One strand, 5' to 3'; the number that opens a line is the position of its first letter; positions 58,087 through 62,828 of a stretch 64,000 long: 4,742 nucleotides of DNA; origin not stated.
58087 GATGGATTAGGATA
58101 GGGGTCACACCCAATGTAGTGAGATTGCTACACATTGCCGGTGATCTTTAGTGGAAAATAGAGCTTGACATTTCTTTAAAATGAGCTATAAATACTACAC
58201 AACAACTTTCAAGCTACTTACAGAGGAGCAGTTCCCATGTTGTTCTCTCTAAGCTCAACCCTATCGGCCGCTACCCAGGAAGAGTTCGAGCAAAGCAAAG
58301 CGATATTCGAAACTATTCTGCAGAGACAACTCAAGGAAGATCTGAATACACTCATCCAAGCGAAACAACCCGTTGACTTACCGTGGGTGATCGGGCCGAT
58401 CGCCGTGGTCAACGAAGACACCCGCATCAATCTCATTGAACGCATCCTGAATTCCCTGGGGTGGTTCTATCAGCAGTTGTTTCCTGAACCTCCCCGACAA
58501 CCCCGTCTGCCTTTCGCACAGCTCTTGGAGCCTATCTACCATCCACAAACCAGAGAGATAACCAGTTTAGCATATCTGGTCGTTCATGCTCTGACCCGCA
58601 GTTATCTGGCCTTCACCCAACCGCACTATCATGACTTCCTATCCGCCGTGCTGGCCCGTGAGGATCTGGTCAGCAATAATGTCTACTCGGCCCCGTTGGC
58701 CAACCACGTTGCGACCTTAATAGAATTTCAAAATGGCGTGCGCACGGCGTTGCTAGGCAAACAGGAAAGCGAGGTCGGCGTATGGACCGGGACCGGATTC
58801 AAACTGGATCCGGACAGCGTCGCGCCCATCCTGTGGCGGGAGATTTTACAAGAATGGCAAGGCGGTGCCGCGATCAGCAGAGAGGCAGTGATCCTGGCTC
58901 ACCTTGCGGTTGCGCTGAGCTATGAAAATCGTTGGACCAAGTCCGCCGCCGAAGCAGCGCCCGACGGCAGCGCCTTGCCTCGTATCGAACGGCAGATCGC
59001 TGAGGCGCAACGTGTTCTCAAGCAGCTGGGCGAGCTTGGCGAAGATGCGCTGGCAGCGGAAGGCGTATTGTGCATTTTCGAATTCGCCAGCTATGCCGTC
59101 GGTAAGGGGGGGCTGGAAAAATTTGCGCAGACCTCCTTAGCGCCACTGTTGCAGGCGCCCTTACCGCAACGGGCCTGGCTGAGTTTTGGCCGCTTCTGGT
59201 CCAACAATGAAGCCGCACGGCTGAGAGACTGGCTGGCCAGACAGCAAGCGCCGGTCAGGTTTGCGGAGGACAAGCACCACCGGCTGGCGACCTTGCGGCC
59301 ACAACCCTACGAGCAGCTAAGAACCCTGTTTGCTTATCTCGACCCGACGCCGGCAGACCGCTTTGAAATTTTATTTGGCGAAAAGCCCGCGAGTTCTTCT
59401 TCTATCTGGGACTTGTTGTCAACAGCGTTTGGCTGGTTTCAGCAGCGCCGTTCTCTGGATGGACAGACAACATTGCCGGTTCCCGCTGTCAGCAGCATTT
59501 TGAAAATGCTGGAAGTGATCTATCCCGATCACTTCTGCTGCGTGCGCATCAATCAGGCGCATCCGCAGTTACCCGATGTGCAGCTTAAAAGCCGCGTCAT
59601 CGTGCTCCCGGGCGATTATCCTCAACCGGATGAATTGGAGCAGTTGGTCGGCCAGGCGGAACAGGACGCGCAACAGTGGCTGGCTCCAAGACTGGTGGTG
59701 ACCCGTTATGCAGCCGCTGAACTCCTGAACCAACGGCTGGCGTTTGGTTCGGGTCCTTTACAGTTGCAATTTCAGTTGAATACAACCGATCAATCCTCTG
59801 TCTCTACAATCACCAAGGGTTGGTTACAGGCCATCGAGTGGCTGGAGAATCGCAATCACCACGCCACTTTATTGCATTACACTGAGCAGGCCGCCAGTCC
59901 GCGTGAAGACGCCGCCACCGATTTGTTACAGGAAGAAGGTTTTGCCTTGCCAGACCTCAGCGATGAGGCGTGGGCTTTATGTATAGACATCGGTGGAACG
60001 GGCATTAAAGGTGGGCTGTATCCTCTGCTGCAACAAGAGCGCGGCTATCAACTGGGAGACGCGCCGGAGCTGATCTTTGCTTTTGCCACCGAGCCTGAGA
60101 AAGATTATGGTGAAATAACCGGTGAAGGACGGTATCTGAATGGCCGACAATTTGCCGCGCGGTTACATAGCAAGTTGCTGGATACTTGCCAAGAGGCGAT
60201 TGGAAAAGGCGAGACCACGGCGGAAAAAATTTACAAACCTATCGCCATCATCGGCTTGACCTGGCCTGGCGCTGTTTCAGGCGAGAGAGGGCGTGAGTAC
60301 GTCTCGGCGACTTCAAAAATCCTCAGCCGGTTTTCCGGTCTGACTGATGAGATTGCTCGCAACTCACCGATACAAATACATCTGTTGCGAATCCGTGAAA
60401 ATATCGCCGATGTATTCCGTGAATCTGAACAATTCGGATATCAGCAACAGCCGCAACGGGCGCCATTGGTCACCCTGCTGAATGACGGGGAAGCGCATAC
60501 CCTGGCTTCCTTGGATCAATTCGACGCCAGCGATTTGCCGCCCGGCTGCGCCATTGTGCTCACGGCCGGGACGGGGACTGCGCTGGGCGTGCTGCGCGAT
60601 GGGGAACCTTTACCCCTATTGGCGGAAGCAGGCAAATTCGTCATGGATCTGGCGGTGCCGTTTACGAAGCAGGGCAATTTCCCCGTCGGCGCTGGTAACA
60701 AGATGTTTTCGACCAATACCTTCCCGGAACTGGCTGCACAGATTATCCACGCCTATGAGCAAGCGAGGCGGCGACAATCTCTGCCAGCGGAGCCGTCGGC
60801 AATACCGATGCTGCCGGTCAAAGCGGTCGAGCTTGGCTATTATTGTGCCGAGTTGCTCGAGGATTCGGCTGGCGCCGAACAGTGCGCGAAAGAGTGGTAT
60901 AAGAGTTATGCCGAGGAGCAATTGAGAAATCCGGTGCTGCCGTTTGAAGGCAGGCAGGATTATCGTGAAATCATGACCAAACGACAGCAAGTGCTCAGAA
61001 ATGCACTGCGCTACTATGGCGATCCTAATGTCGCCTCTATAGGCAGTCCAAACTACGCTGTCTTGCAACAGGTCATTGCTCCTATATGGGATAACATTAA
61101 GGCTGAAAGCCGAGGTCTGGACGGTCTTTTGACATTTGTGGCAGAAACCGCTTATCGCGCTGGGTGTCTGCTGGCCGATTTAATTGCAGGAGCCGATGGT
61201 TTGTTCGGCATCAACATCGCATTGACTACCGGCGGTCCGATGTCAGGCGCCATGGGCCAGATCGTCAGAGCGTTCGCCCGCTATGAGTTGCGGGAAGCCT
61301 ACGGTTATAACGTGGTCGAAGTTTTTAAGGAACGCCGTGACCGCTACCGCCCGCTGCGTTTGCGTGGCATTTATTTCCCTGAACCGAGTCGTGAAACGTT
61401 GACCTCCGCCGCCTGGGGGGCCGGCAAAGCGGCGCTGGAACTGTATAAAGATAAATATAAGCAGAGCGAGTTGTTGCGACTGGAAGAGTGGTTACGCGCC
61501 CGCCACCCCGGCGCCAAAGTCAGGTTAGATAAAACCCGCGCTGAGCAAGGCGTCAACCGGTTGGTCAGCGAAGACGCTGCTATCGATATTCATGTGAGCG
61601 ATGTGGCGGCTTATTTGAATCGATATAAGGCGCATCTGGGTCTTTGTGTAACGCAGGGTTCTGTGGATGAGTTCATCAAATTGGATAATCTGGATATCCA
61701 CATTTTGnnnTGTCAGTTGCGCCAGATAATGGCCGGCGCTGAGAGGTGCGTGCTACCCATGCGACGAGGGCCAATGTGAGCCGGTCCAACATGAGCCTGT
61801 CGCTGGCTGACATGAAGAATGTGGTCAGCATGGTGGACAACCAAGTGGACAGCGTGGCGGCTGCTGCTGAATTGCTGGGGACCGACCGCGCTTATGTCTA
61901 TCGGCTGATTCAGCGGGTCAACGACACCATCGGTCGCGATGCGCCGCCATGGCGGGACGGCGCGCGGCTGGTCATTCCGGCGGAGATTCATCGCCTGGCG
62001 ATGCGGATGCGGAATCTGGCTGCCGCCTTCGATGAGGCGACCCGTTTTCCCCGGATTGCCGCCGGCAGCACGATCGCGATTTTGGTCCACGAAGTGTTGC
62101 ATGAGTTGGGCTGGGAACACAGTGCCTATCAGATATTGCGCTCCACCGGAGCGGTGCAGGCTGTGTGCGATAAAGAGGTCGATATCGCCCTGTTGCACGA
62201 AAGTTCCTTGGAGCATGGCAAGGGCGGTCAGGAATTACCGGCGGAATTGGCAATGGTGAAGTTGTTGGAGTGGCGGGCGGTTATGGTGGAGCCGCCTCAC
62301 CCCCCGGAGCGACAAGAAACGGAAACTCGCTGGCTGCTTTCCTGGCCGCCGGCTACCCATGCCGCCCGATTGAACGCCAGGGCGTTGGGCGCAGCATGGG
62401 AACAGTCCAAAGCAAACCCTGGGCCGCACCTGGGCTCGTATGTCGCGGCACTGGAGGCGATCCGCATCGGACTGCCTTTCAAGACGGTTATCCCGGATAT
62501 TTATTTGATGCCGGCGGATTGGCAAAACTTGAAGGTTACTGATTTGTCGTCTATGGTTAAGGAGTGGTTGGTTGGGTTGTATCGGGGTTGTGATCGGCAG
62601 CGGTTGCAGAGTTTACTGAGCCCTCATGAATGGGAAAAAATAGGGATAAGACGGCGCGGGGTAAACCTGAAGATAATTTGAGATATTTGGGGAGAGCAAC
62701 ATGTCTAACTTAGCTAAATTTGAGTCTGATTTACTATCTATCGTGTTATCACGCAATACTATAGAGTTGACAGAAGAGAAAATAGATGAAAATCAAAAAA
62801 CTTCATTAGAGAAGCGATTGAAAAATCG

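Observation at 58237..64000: Two highly divergent paralogues of an unrecognised ~570-aa domain (one fused to a ROK-like kinase) flanking a LysR-like gene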

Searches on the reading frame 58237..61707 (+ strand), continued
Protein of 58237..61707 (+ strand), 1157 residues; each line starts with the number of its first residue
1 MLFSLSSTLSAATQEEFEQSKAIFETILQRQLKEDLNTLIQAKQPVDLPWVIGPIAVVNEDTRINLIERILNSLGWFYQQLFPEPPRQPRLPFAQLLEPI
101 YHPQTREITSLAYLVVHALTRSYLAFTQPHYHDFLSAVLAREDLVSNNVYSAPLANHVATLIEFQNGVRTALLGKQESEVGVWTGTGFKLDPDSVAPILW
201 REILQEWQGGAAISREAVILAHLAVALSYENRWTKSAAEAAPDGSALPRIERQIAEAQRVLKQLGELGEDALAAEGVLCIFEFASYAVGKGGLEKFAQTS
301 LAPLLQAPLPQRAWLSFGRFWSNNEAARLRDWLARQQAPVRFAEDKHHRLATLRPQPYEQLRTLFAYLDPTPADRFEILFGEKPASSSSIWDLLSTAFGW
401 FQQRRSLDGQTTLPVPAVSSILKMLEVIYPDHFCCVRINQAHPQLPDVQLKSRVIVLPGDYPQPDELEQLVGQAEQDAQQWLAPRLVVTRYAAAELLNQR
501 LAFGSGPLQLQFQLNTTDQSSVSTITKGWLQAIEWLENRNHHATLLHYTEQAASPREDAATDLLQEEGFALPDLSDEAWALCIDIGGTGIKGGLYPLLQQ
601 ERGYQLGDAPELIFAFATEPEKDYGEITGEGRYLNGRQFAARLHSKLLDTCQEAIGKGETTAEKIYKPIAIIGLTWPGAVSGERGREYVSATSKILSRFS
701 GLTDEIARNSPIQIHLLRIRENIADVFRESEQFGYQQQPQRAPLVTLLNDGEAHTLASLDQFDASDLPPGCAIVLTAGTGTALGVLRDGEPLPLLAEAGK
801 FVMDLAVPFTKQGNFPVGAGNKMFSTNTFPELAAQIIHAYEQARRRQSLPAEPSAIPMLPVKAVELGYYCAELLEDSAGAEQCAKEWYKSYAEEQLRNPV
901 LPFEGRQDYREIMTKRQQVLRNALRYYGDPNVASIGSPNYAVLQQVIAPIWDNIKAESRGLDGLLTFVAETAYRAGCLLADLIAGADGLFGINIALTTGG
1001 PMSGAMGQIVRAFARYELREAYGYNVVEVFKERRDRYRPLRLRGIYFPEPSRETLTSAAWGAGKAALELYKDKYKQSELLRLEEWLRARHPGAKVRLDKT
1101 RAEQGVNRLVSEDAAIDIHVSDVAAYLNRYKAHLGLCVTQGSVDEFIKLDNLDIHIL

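Call 78: search_solved_structures(query=A9, max_evalue=1, show_alignments=2)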
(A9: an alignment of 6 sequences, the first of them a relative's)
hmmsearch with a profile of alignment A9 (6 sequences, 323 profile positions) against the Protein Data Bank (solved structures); distinct sequences matched with E-value up to 1: 1.
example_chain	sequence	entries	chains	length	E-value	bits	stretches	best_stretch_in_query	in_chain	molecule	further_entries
9gzg_A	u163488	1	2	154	0.73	12.3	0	182-205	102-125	Engineered CTPR protein with glutamic acids for conductivity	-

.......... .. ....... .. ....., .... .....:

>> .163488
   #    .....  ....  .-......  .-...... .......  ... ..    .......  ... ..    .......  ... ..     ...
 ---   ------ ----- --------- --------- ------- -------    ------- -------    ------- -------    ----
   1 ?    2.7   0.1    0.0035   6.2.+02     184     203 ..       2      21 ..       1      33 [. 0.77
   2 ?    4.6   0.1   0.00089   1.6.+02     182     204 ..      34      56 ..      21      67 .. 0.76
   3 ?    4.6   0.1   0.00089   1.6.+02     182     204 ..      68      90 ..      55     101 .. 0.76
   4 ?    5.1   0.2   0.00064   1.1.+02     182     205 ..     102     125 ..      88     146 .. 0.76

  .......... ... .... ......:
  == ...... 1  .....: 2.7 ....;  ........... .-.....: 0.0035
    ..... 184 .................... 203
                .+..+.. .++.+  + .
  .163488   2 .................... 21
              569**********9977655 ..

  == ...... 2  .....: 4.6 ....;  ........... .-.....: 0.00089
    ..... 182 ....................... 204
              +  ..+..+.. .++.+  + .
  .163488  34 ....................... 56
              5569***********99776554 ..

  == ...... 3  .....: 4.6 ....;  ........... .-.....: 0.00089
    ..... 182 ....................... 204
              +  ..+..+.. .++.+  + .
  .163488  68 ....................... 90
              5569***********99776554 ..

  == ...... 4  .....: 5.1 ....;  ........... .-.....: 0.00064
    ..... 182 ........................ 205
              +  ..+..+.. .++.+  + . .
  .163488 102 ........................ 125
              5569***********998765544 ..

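Call 95: search_protein_families(library=phrogs, proteins=[window:58237-61707:+, L001:18175-19134:+], max_evalue=0.1)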
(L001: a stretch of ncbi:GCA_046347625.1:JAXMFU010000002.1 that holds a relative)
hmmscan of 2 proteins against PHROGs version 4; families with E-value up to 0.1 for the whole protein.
window:58237-61707:+ (1157 aa): 1 family
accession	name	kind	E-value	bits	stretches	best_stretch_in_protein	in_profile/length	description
phrog_25562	-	unknown function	0.044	14.7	1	55-81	23-48/50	-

L001:18175-19134:+ (320 aa): 0 families

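Call 105: search_dna_similar(query=P0001, collection=plasmids, mode=protein, max_evalue=0.001, max_rows=10)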
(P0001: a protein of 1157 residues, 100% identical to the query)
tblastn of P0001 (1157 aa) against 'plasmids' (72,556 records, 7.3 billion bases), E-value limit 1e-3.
No match.

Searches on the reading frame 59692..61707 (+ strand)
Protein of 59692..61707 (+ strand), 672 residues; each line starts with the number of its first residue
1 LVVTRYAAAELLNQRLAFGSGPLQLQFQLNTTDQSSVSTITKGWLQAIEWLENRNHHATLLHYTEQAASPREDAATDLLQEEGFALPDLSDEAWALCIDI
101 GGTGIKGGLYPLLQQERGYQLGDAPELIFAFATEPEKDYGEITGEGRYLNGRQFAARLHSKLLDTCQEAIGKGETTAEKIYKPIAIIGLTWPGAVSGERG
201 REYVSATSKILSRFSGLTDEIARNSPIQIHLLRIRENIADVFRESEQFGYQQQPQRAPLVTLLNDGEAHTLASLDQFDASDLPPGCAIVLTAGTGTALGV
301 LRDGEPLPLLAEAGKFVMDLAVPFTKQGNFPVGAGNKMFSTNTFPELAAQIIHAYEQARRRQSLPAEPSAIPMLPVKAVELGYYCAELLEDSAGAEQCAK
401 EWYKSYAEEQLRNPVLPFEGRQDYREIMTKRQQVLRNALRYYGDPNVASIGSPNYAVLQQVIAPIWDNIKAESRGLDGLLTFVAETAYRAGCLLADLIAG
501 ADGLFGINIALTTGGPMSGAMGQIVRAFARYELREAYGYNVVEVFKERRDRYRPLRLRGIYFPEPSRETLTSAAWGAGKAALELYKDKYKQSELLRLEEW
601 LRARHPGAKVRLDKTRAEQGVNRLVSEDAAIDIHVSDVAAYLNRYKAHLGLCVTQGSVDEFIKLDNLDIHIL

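Call 60: search_solved_structures(query=A8, max_evalue=1, show_alignments=2)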
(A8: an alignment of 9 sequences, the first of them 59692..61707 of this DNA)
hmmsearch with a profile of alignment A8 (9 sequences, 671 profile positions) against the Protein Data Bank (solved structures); distinct sequences matched with E-value up to 1: 4.
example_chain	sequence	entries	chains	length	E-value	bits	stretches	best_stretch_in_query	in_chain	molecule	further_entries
6z1p_Bk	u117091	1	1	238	0.091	14.4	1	359-446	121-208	Ymf61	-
1woq_A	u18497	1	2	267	0.26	12.9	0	80-106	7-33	Inorganic polyphosphate/ATP-glucomannokinase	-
8i7o_L2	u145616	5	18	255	0.51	11.9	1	377-453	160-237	Enkurin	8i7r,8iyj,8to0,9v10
7rro_h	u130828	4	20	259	0.64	11.6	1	377-453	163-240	Enkurin, TRPC channel interacting protein | Enkurin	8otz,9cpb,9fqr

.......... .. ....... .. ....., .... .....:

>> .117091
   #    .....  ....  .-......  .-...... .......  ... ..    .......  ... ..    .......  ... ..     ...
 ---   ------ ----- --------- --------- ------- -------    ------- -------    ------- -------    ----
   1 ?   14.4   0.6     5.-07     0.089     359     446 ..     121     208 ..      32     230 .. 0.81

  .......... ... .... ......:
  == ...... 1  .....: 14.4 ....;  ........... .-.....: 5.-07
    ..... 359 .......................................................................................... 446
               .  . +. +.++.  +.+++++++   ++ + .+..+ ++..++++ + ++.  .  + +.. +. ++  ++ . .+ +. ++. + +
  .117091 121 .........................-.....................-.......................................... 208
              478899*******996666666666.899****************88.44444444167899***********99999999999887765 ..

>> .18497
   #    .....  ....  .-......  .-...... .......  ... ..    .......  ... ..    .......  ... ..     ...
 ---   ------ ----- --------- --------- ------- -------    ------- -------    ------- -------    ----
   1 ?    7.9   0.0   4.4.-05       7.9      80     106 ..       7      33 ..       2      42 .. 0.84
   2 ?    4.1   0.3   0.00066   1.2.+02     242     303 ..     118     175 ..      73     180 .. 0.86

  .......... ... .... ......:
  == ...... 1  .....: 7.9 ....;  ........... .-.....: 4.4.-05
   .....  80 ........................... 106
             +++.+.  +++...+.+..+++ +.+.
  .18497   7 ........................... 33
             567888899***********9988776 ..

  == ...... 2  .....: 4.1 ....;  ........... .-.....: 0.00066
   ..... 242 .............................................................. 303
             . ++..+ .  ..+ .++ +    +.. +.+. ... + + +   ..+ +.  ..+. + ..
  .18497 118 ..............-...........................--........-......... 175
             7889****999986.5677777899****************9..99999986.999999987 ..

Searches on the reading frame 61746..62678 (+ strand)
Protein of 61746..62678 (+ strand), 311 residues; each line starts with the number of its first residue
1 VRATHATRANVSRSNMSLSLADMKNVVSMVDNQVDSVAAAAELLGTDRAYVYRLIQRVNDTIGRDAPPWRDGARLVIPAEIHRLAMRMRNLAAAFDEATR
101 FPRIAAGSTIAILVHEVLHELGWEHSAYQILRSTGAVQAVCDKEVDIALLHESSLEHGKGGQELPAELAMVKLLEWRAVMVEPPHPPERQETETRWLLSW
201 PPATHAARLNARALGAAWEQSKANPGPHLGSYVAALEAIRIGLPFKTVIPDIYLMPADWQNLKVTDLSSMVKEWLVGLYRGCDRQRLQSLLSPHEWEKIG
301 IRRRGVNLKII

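Call 7: search_protein_families(library=pfam, proteins=[window:61746-62678:+], max_evalue=1)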
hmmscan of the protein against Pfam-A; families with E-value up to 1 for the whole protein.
window:61746-62678:+ (311 aa): 4 families
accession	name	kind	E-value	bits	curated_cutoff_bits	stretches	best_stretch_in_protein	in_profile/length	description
PF13518.12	HTH_28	-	0.0018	18.7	25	1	25-59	4-37/52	Helix-turn-helix domain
PF13551.12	HTH_29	-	0.0021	18.6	28.1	1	26-59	4-37/64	Winged helix-turn helix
PF13384.12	HTH_23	-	0.0053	17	24.6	1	32-60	16-43/50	Homeodomain-like domain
PF12728.13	HTH_17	-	0.023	15.4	27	1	36-57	3-24/51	Helix-turn-helix domain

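Call 8: search_protein_families(library=padloc, proteins=[window:61746-62678:+], max_evalue=1)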
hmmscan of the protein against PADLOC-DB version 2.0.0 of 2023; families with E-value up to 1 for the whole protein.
window:61746-62678:+ (311 aa): 0 families

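Call 9: search_protein_families(library=ncbifam, proteins=[window:61746-62678:+], max_evalue=1)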
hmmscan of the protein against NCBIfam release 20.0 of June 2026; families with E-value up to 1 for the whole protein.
window:61746-62678:+ (311 aa): 1 family
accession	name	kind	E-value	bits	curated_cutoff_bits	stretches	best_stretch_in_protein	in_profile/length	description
TIGR01764.1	excise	domain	0.036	14.4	28.8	1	36-56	3-23/49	excisionase family DNA-binding protein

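Call 37: search_solved_structures(query=A5, max_evalue=10, show_alignments=1)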
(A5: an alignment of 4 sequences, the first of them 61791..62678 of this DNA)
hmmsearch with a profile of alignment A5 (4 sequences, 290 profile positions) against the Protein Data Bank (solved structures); distinct sequences matched with E-value up to 10: 1.
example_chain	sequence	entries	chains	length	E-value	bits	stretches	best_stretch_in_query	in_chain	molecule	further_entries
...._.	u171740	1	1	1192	0.41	13.1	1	51-107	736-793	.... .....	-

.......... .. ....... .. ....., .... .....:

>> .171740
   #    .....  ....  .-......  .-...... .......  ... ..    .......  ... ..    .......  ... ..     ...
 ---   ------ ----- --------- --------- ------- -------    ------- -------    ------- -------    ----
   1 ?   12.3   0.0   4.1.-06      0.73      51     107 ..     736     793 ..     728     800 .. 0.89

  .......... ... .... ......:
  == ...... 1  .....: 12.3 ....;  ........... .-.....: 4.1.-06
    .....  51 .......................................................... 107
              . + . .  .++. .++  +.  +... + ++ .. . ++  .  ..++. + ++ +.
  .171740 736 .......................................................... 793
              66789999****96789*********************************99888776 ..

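Call 95: search_protein_families(library=phrogs, proteins=[window:61791-62678:+], max_evalue=0.1)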
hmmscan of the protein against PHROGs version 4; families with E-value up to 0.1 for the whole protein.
window:61791-62678:+ (296 aa): 0 families

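Call 97: search_protein_families(library=pfam, alignment_id=A11, max_evalue=1)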
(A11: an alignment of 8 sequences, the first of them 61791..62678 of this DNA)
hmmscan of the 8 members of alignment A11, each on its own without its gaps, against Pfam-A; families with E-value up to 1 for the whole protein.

A. member 1, window:61791-62678:+ (296 aa): 4 families
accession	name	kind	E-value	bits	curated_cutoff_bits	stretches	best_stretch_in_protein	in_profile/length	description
PF13518.12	HTH_28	-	0.0018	18.8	25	1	10-44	4-37/52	Helix-turn-helix domain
PF13551.12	HTH_29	-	0.0019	18.7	28.1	1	11-44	4-37/64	Winged helix-turn helix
PF13384.12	HTH_23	-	0.0051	17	24.6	1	17-45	16-43/50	Homeodomain-like domain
PF12728.13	HTH_17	-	0.022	15.5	27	1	21-42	3-24/51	Helix-turn-helix domain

B. families by the number of members that match (of 8 scanned): 13 families
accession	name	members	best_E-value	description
PF13551.12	HTH_29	6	0.0012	Winged helix-turn helix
PF13518.12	HTH_28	6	0.0017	Helix-turn-helix domain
PF13384.12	HTH_23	6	0.0051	Homeodomain-like domain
PF12728.13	HTH_17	4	0.018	Helix-turn-helix domain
PF03466.25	LysR_substrate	2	8.3e-05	LysR substrate binding domain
PF00126.33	HTH_1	2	0.0015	Bacterial regulatory helix-turn-helix protein, lysR family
PF04297.20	UPF0122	1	0.018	Putative helix-turn-helix protein, YlxM / p13 like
PF08824.15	Serine_rich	1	0.061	Serine rich protein interaction domain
PF22083.2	I-HmuI_NUMOD-like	1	0.064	DNA endonuclease I-HmuI-like, NUMOD-like domain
PF12802.13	MarR_2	1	0.08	MarR family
PF01978.25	TrmB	1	0.12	Sugar-specific transcriptional regulator TrmB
PF17554.7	DUF5466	1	0.19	Family of unknown function (DUF5466)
PF05943.17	VipB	1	0.27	EvpB/VC_A0108, tail sheath N-terminal domain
